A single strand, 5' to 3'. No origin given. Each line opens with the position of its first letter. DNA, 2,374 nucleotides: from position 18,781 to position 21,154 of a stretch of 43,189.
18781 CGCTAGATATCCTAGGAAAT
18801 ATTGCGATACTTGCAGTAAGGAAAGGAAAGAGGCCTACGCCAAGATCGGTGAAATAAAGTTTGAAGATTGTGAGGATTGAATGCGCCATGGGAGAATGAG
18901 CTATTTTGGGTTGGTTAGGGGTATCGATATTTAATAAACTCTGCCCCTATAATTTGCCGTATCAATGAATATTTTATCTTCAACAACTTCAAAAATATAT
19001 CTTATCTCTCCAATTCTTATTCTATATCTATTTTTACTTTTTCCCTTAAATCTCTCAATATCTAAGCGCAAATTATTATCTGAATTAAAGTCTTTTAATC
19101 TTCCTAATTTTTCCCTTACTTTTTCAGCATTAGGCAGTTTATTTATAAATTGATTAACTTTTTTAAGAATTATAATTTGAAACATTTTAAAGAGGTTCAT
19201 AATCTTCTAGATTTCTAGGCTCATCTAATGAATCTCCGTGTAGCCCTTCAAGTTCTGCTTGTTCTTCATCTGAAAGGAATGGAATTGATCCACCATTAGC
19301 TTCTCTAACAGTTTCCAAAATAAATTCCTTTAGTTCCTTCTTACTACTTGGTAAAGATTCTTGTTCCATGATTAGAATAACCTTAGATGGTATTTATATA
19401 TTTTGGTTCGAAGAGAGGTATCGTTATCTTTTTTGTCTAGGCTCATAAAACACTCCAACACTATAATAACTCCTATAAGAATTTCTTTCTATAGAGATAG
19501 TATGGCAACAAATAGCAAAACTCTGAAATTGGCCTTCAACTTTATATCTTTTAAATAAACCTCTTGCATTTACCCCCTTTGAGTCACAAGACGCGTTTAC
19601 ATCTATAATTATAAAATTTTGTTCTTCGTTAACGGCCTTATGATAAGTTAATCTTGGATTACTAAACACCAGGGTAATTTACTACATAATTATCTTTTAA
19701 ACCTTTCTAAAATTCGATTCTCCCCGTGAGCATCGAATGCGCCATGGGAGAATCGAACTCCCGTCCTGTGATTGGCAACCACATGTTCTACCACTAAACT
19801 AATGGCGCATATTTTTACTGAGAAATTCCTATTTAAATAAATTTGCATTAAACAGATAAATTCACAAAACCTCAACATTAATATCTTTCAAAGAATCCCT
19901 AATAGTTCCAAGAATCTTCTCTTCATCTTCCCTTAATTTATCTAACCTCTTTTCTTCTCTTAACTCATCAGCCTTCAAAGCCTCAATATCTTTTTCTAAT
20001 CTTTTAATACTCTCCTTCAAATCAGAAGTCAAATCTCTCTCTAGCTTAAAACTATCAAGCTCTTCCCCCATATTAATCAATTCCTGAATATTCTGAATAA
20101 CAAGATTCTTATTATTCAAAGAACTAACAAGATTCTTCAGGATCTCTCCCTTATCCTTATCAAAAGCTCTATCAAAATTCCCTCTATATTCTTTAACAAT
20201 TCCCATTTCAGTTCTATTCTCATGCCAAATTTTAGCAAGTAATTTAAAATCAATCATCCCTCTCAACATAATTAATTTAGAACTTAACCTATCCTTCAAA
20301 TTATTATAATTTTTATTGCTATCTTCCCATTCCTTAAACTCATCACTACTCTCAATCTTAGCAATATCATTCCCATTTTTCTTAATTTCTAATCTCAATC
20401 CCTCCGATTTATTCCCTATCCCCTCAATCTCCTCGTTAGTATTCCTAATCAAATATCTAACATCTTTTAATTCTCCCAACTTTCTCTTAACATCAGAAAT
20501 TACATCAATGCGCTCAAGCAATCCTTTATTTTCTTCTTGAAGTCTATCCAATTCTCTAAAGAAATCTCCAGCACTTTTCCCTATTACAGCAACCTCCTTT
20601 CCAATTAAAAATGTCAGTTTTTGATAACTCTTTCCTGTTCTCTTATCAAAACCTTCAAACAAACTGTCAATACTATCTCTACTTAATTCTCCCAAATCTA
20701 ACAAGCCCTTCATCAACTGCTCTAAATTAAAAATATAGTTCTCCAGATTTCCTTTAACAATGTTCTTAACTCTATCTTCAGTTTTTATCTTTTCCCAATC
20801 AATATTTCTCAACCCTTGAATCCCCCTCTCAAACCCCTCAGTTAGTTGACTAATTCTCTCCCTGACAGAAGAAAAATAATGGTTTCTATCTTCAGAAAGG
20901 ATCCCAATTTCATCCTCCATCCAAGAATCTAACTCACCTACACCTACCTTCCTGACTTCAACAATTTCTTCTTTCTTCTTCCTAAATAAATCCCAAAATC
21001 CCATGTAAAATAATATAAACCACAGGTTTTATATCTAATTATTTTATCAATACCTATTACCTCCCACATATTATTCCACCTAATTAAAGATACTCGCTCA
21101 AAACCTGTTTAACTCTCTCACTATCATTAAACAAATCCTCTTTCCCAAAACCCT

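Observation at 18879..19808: tRNA-Gly followed by a perfect 19-bp direct copy of its 3' end, bracketing an integrase-less 0.84-kb cargo with a RelE/ParE module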

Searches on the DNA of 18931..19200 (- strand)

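Call 67: search_rna_families(sources=[L014, L017, L018, L024, L026], threshold=evalue, max_evalue=1)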
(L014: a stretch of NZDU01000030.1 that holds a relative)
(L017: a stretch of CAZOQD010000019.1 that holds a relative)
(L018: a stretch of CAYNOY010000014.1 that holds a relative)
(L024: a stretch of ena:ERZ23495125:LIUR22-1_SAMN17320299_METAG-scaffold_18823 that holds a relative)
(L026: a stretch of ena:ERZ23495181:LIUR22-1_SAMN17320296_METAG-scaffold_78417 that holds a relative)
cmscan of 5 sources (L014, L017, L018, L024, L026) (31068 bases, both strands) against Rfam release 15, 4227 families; matches with E-value up to 1: 10.
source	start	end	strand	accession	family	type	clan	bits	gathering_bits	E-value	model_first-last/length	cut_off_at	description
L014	4027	4097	-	RF00005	tRNA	Gene; tRNA;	CL00001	70.1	29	1.4e-13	1-71/71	no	tRNA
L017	5149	5219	+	RF00005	tRNA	Gene; tRNA;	CL00001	70.1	29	1.4e-13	1-71/71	no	tRNA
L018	6997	7067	+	RF00005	tRNA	Gene; tRNA;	CL00001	67.5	29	7.6e-13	1-71/71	no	tRNA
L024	146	217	+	RF00005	tRNA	Gene; tRNA;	CL00001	62.5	29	1.8e-11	1-71/71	no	tRNA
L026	111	182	+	RF00005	tRNA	Gene; tRNA;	CL00001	59.2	29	1.5e-10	1-71/71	no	tRNA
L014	5298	5368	-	RF00005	tRNA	Gene; tRNA;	CL00001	57.2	29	5.1e-10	1-71/71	no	tRNA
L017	2279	2349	+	RF00005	tRNA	Gene; tRNA;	CL00001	57.2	29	5.1e-10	1-71/71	no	tRNA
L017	6195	6242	+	RF04344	Plastid-psbA-3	Cis-reg;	CL00153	28.2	48.4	0.25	1-57/57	no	Plastid-psbA-3 3UTR RNA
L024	146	218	-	RF04354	Plastid-ycf2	Cis-reg;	-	25.2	65.7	0.35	1-75/75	no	Plastid-ycf2 5UTR RNA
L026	111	183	-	RF04354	Plastid-ycf2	Cis-reg;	-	25.1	65.7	0.39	1-75/75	no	Plastid-ycf2 5UTR RNA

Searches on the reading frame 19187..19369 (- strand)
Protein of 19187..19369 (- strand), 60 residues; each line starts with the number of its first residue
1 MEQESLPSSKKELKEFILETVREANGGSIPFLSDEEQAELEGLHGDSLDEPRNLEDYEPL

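Call 7: search_protein_families(library=pfam, max_evalue=0.01, proteins=[window:19187-19369:-])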
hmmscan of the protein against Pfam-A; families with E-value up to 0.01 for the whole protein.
window:19187-19369:- (60 aa): 0 families

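Call 31: search_protein_families(library=phrogs, max_evalue=1, proteins=[window:19187-19369:-])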
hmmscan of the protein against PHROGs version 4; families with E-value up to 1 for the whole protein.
window:19187-19369:- (60 aa): 1 family
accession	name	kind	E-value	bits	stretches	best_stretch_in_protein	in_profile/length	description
phrog_1286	-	unknown function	0.35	12.2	0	7-25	36-54/58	-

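Call 32: search_protein_families(library=ncbifam, max_evalue=1, proteins=[window:19187-19369:-])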
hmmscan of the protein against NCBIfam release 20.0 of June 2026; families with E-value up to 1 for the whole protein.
window:19187-19369:- (60 aa): 0 families

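Call 33: search_protein_families(library=pfam, max_evalue=10, proteins=[window:19187-19369:-])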
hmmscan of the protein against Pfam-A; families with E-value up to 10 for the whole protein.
window:19187-19369:- (60 aa): 1 family
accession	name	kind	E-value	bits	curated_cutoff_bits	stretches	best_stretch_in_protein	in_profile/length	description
PF24905.1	TTC3_9th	-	0.2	11.9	27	1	9-36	17-43/60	TTC3, helical domain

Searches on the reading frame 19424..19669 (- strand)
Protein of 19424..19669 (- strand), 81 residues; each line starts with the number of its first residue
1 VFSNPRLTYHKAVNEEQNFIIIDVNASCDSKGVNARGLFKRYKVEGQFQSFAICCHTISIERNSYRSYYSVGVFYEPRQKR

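Call 7: search_protein_families(library=pfam, max_evalue=0.01, proteins=[window:19424-19669:-])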
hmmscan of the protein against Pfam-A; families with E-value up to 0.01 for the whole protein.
window:19424-19669:- (81 aa): 0 families

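Call 31: search_protein_families(library=phrogs, max_evalue=1, proteins=[window:19424-19669:-])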
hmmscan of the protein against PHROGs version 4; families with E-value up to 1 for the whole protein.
window:19424-19669:- (81 aa): 1 family
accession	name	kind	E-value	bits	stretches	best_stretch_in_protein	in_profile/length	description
phrog_38066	-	unknown function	0.07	14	1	15-68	60-110/150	-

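Call 32: search_protein_families(library=ncbifam, max_evalue=1, proteins=[window:19424-19669:-])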
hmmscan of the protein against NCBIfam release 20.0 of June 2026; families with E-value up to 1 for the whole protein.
window:19424-19669:- (81 aa): 0 families

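Call 33: search_protein_families(library=pfam, max_evalue=10, proteins=[window:19424-19669:-])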
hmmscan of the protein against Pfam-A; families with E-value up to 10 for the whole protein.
window:19424-19669:- (81 aa): 1 family
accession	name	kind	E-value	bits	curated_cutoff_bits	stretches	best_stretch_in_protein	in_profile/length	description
PF17860.6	Defensin_RK-1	-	1.8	9.6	23.4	1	45-55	21-31/34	RK-1-like defensin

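Call 36: find_homologous_proteins(query=window:19424-19669:-, max_evalue=0.001)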
Query window:19424-19669:- (81 aa): 1 proteins with E <= 0.001 among 2 candidates.
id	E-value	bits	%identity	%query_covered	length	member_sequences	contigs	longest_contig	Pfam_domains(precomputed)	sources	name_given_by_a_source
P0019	1.6e-48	179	100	100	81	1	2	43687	-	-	-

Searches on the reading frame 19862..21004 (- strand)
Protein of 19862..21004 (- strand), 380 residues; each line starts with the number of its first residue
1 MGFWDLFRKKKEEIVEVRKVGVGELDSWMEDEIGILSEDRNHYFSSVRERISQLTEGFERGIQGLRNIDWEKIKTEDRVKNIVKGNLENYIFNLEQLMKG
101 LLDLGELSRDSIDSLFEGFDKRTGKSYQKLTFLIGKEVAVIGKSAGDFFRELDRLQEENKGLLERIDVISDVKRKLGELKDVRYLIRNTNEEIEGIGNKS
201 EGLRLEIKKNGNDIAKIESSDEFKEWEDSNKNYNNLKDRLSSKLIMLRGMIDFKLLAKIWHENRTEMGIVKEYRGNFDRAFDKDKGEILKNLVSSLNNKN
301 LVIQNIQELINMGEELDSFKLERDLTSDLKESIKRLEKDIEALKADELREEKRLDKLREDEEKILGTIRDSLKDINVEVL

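Call 7: search_protein_families(library=pfam, max_evalue=0.01, proteins=[window:19862-21004:-])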
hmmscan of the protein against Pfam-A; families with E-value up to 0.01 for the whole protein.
window:19862-21004:- (380 aa): 0 families

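Call 12: find_related_loci(query=window:19862-21004:-, collection=genome_contigs, flank=10000)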
Query window:19862-21004:- (380 aa) in genome_contigs; peptide patterns used: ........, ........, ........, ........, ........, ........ (x = any residue, [..] = any of these).
352 stretches matched a pattern, but none encodes a relative of the query by tblastn (E <= 1e-3).

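Call 15: find_encoding_contigs(protein=window:19862-21004:-, flank=10000, max_places=10)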
Protein window:19862-21004:- (380 aa): 3 contigs read that carry it; 3 places shown.
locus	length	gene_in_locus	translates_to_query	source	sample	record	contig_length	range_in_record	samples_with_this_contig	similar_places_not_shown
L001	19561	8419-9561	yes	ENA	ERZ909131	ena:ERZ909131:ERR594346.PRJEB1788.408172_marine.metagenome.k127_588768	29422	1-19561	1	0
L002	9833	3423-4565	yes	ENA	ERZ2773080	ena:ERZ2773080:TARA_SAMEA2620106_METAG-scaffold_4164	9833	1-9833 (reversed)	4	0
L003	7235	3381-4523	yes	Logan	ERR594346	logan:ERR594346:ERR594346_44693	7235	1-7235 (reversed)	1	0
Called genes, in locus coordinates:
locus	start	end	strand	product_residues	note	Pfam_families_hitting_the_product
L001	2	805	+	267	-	?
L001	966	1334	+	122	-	-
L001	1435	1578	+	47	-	-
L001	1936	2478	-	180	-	PF00252:Ribosomal_L16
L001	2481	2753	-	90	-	-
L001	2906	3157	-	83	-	PF01247:Ribosomal_L35Ae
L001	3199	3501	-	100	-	-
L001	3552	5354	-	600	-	PF01909:NTP_transf_2 (weak)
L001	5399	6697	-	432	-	-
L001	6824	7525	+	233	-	PF13485:Peptidase_MA_2 (faint)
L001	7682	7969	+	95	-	-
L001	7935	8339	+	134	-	-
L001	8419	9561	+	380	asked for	-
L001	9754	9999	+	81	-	-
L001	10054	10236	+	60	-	-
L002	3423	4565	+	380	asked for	-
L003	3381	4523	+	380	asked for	-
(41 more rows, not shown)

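Call 17: find_homologous_proteins(query=window:19862-21004:-, max_evalue=0.00001)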
Query window:19862-21004:- (380 aa): 18 proteins with E <= 0.00001 among 8000 candidates.
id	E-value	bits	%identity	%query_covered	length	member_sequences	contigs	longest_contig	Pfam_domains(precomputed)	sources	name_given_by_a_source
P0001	4.2e-200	683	100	85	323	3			-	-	-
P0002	3.9e-105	370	52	100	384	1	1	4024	-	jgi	-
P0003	4.6e-97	344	48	100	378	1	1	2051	PF22638.2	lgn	-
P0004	2.1e-93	332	50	88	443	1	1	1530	PF02254.25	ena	-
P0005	4.4e-89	317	46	100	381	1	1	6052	-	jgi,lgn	-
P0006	2.7e-71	259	43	86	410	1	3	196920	-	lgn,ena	-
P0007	2.8e-49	187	49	54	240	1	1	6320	-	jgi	-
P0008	2.6e-46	177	34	100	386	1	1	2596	-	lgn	-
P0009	1.5e-43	168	34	100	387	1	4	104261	-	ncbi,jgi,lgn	-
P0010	2.7e-43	167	34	100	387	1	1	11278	-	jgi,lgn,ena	-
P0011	2.4e-42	164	32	100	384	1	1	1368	-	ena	-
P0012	7.6e-40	156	33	100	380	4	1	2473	-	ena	-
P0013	1.7e-36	144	31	99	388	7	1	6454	-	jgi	-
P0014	2.3e-36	144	30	100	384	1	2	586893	-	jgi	jgi:DNA repair exonuclease SbcCD ATPase subunit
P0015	8.2e-30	122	29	97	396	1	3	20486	-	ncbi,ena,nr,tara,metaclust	ncbi:hypothetical protein CMI37_17375 [Candidatus Pacearchaeota archaeon]|nr:hypothetical protein [C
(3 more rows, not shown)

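Call 18: find_encoding_contigs(protein=P0006, flank=10000, max_places=3)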
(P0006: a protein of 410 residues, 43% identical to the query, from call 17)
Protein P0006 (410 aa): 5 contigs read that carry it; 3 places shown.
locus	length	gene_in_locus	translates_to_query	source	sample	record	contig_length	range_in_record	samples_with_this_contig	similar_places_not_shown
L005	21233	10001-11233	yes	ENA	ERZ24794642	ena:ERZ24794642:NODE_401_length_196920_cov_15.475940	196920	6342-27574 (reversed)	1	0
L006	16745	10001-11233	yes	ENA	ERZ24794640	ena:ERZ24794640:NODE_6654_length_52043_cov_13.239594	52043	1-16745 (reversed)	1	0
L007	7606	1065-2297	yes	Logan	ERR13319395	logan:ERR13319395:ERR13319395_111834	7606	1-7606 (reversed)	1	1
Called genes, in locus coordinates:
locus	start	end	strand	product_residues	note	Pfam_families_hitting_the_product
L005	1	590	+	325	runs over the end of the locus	PF00814:TsaD, PF22521:HypF_C_2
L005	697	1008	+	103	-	-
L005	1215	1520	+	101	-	PF01248:Ribosomal_L7Ae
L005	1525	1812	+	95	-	PF01200:Ribosomal_S28e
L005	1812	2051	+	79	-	PF01246:Ribosomal_L24e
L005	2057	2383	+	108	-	-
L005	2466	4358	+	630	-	PF02518:HATPase_c, PF00204:DNA_gyraseB, PF01751:Toprim, PF00986:DNA_gyraseB_C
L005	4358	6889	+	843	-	PF00521:DNA_topoisoIV, PF03989:DNA_gyraseA_C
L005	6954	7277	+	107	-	PF16363:GDP_Man_Dehyd (weak)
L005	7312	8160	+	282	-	PF00535:Glycos_transf_2, PF10111:Glyco_tranf_2_2, PF13641:Glyco_tranf_2_3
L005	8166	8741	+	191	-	PF13489:Methyltransf_23, PF13847:Methyltransf_31 (faint), PF08242:Methyltransf_12 (faint)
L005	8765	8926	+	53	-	PF03989:DNA_gyraseA_C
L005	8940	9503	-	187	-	-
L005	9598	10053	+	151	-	PF10107:Endonuc_Holl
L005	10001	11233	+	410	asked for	-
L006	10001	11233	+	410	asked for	-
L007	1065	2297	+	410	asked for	-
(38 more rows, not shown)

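Call 19: find_encoding_contigs(protein=P0005, flank=10000, max_places=3)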
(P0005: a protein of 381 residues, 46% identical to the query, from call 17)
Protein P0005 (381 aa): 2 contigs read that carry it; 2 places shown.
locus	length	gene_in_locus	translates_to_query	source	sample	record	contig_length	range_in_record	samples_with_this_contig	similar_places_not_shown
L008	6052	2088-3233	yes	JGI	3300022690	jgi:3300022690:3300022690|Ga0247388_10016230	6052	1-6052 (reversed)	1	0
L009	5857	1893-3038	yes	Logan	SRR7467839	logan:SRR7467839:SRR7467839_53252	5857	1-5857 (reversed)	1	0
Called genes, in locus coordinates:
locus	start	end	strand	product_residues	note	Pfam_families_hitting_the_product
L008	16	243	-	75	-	-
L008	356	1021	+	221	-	PF07690:MFS_1 (faint)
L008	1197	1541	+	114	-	-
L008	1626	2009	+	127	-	-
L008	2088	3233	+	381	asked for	-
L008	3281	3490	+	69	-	PF24434:DUF7557 (weak)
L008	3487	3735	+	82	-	PF05016:ParE_toxin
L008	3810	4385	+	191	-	PF02525:Flavodoxin_2, PF03358:FMN_red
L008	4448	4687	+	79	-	-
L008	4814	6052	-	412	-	?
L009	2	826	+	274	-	?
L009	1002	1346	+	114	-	-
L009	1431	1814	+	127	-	-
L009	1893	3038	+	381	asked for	-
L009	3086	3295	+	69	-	PF24434:DUF7557 (weak)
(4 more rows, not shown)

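Call 20: find_encoding_contigs(protein=P0002, flank=10000, max_places=3)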
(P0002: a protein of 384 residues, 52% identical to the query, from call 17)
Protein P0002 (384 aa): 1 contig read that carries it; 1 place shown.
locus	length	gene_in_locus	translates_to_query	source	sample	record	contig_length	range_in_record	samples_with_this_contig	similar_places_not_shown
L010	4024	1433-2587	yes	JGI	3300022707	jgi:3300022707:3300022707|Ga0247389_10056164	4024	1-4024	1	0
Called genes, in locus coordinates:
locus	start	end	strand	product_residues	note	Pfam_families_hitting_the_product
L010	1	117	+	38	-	?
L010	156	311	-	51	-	-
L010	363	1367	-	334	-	PF03405:FA_desaturase_2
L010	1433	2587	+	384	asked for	-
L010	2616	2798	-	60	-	-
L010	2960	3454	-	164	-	-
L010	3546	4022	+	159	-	?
